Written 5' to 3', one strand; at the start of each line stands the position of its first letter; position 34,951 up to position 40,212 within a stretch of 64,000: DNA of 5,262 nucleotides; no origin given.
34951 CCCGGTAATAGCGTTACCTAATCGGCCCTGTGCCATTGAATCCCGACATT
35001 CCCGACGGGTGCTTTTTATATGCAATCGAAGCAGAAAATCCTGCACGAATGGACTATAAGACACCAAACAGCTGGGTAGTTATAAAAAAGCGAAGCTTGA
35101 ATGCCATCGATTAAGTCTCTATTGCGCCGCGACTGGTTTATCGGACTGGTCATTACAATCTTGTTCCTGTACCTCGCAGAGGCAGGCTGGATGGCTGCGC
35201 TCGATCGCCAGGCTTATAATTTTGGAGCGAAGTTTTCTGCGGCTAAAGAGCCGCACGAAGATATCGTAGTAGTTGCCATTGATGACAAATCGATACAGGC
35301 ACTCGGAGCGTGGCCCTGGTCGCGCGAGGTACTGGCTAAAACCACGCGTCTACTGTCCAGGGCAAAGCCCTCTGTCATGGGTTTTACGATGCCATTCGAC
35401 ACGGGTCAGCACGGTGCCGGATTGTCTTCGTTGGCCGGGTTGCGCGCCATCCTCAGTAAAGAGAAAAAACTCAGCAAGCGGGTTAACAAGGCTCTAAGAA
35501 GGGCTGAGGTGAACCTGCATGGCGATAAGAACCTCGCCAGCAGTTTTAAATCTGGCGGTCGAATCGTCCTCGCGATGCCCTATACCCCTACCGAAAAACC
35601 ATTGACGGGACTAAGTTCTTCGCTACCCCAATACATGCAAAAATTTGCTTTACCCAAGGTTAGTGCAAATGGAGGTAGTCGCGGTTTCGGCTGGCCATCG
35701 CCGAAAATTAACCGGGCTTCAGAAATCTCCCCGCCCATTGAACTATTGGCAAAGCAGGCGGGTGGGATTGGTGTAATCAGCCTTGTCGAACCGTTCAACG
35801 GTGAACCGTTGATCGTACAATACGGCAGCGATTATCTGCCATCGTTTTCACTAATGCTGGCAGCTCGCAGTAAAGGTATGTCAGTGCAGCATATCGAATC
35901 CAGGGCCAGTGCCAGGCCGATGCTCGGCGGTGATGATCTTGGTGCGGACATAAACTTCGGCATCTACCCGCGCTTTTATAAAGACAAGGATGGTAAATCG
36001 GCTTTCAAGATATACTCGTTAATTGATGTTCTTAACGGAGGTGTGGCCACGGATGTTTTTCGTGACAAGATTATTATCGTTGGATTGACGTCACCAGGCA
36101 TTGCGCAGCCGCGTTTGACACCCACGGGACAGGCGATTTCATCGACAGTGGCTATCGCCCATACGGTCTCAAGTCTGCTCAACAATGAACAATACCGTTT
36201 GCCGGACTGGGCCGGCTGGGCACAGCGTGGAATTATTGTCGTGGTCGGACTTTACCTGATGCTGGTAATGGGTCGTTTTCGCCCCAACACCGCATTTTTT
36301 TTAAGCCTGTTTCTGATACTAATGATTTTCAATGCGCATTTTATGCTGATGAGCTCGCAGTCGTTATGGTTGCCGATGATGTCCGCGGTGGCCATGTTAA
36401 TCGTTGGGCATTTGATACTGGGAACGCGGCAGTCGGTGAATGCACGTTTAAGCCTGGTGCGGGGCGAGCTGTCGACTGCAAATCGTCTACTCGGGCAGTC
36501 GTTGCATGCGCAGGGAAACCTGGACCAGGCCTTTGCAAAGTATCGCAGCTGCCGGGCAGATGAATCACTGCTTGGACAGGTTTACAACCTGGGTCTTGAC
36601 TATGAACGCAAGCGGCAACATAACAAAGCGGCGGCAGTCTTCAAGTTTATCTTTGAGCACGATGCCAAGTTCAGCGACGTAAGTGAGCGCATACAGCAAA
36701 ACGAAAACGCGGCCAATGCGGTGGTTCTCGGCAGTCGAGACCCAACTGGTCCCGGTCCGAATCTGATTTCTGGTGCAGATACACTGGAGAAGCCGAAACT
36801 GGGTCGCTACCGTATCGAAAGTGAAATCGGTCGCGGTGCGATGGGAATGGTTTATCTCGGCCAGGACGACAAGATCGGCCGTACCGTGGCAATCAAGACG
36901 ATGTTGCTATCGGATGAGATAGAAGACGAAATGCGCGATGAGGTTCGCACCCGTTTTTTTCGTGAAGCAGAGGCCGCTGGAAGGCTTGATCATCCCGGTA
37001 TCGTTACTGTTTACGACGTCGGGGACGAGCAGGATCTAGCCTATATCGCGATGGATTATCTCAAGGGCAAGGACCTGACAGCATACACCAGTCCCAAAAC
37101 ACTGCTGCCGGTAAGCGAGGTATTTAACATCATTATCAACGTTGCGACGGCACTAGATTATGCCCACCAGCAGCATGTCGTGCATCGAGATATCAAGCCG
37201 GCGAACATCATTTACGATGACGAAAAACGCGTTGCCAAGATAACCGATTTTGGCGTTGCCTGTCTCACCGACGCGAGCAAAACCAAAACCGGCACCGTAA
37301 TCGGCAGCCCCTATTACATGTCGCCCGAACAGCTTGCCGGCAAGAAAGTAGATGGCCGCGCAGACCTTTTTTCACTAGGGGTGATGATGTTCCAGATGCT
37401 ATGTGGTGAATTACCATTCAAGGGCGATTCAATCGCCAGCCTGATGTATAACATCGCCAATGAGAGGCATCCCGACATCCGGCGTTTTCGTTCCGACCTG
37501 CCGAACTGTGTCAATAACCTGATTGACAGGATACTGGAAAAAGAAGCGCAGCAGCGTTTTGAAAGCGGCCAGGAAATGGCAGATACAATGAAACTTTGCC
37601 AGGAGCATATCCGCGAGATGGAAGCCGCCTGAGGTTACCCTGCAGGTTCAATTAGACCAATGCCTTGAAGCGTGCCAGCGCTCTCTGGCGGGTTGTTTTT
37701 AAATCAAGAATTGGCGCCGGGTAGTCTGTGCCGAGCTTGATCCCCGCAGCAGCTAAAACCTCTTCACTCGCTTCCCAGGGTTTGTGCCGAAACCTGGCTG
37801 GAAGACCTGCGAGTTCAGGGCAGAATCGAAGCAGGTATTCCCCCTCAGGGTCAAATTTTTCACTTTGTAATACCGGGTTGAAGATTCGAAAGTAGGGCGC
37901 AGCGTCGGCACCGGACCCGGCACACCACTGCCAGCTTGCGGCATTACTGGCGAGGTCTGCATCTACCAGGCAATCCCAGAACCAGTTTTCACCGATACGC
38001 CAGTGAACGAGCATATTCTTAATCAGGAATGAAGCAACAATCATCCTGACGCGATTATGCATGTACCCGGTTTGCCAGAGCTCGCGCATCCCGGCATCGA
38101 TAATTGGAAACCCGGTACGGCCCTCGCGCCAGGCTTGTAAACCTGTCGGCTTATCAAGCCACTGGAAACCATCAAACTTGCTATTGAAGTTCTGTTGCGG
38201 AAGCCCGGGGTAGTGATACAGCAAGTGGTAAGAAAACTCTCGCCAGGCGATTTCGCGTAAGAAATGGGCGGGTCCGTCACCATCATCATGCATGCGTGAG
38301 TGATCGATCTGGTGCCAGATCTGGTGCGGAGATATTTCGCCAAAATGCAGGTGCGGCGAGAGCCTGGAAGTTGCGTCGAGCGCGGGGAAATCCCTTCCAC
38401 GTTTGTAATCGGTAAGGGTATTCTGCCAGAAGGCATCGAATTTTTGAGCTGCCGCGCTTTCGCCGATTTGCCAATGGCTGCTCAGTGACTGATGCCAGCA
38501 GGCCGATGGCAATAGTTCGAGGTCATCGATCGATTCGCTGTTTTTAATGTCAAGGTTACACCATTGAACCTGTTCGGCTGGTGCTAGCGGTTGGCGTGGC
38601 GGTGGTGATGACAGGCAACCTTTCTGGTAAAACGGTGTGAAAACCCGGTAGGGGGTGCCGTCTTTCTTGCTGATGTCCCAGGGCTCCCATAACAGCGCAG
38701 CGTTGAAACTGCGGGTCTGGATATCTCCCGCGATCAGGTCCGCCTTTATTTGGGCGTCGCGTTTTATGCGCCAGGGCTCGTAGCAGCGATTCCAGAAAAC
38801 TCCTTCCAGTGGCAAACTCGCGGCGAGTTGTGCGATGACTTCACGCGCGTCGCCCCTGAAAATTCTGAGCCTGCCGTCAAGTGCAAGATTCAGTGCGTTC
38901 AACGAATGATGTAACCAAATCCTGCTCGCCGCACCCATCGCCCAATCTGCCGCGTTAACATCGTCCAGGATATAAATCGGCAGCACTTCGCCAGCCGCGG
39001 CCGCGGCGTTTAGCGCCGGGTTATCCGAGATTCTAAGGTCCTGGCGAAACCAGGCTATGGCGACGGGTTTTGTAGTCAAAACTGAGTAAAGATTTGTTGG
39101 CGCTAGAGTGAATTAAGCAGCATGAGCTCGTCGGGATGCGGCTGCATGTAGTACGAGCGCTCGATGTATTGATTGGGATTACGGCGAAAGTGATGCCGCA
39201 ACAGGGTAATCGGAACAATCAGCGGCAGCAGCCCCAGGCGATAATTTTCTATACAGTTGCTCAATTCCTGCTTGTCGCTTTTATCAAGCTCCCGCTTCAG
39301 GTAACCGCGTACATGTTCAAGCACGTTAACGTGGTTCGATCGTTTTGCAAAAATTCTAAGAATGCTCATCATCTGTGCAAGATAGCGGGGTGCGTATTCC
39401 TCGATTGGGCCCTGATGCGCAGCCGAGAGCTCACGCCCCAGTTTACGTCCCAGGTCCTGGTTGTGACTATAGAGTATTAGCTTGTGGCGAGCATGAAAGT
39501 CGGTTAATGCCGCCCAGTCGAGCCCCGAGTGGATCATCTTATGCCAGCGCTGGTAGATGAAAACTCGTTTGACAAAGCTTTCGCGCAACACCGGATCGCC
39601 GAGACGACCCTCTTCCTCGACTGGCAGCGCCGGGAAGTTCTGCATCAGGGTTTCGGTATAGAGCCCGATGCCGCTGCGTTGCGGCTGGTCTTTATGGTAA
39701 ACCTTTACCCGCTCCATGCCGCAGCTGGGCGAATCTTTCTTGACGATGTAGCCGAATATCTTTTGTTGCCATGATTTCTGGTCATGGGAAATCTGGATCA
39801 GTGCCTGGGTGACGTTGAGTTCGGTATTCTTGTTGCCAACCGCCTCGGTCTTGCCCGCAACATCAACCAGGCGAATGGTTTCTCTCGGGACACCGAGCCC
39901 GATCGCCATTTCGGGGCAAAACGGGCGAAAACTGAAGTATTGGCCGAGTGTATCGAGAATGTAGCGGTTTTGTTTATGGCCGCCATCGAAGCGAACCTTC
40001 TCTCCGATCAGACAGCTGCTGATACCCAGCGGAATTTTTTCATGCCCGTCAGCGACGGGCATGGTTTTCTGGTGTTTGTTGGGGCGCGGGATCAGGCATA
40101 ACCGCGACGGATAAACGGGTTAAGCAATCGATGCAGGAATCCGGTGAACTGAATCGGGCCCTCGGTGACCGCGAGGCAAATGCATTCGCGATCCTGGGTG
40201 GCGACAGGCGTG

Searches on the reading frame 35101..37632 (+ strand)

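Call 10: search_protein_families(library=pfam, proteins=[window:35101-37632:+])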
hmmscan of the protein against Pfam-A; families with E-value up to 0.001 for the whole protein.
window:35101-37632:+ (843 aa): 4 families
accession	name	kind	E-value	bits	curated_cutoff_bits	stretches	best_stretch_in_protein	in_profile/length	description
PF00069.31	Pkinase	-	1.3e-55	189.1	31.7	1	570-822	1-254/263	Protein kinase domain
PF05226.16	CHASE2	-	2.5e-35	122.7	26.3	1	19-385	3-254/257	CHASE2 domain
PF07714.23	PK_Tyr_Ser-Thr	-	6.6e-33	114.5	23.1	1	572-820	3-249/258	Protein tyrosine and serine/threonine kinase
PF01636.29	APH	-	0.00037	20.8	23.2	0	689-725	166-202/239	Phosphotransferase enzyme family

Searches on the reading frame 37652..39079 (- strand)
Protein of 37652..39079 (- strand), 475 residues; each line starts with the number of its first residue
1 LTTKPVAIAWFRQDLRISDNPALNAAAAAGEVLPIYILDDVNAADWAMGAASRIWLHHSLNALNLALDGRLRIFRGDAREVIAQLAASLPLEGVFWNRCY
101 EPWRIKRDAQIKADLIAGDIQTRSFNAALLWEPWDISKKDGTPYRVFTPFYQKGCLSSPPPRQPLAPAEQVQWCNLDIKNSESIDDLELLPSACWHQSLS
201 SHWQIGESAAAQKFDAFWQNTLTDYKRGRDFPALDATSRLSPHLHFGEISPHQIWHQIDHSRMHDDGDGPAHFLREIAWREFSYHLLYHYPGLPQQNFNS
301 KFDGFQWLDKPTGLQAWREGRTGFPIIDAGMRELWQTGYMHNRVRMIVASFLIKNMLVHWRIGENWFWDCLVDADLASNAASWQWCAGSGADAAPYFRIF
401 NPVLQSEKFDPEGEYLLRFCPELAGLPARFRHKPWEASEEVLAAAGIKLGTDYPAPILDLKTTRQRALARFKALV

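Call 4: search_protein_families(library=pfam, proteins=[window:37652-39079:-])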
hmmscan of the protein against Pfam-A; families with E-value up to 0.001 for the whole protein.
window:37652-39079:- (475 aa): 2 families
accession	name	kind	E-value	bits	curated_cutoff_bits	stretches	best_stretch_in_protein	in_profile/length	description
PF03441.19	FAD_binding_7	-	1.6e-87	292.6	27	1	273-472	1-202/203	FAD binding domain of DNA photolyase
PF00875.24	DNA_photolyase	-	6.6e-44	150.2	26.6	1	8-158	2-156/164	DNA photolyase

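Call 5: search_protein_families(library=ncbifam, proteins=[window:37652-39079:-])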
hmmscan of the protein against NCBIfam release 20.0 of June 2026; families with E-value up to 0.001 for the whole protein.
window:37652-39079:- (475 aa): 5 families
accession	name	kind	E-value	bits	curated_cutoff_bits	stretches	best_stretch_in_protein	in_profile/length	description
TIGR02766.1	crypt_chrom_pln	subfamily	2.3e-109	366.4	603.85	1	7-466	2-474/480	cryptochrome photoreceptor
NF007955.0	PRK10674.1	equivalog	3.1e-105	352.8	506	1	7-473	4-467/472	deoxyribodipyrimidine photo-lyase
TIGR03556.1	photolyase_8HDF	exception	6.2e-102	341.9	884.6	1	8-470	4-467/471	deoxyribodipyrimidine photo-lyase, 8-HDF type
TIGR02765.1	crypto_DASH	subfamily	5.9e-59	200.1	317.05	1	6-422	2-430/431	DASH family cryptochrome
TIGR00591.1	phr2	superfamily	7.8e-13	48.5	550.05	1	202-347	219-372/453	deoxyribodipyrimidine photo-lyase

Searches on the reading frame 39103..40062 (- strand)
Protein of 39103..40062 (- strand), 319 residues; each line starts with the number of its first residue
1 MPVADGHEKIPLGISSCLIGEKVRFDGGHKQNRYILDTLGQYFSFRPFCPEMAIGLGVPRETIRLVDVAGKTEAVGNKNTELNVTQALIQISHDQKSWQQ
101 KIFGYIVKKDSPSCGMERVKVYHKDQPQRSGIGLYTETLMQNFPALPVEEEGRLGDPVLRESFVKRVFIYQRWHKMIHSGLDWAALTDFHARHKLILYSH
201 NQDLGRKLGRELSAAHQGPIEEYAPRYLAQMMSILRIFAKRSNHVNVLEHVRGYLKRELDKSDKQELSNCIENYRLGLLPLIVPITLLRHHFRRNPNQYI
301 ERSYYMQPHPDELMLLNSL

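Call 4: search_protein_families(library=pfam, proteins=[window:39103-40062:-])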
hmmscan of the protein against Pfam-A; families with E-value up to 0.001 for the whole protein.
window:39103-40062:- (319 aa): 2 families
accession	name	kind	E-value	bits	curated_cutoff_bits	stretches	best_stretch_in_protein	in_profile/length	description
PF08349.16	DUF1722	-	3e-36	124.6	22.5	1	194-310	1-117/117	Protein of unknown function (DUF1722)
PF04463.17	2-thiour_desulf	-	2.1e-35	122.2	34.7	1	13-151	2-141/141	2-thiouracil desulfurase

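Call 5: search_protein_families(library=ncbifam, proteins=[window:39103-40062:-])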
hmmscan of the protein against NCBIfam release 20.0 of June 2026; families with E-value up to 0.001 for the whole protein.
window:39103-40062:- (319 aa): 1 family
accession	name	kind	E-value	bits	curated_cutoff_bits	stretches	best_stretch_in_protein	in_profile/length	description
NF007549.0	PRK10167.1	equivalog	5.2e-27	94.6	237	1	162-312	9-160/169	hypothetical protein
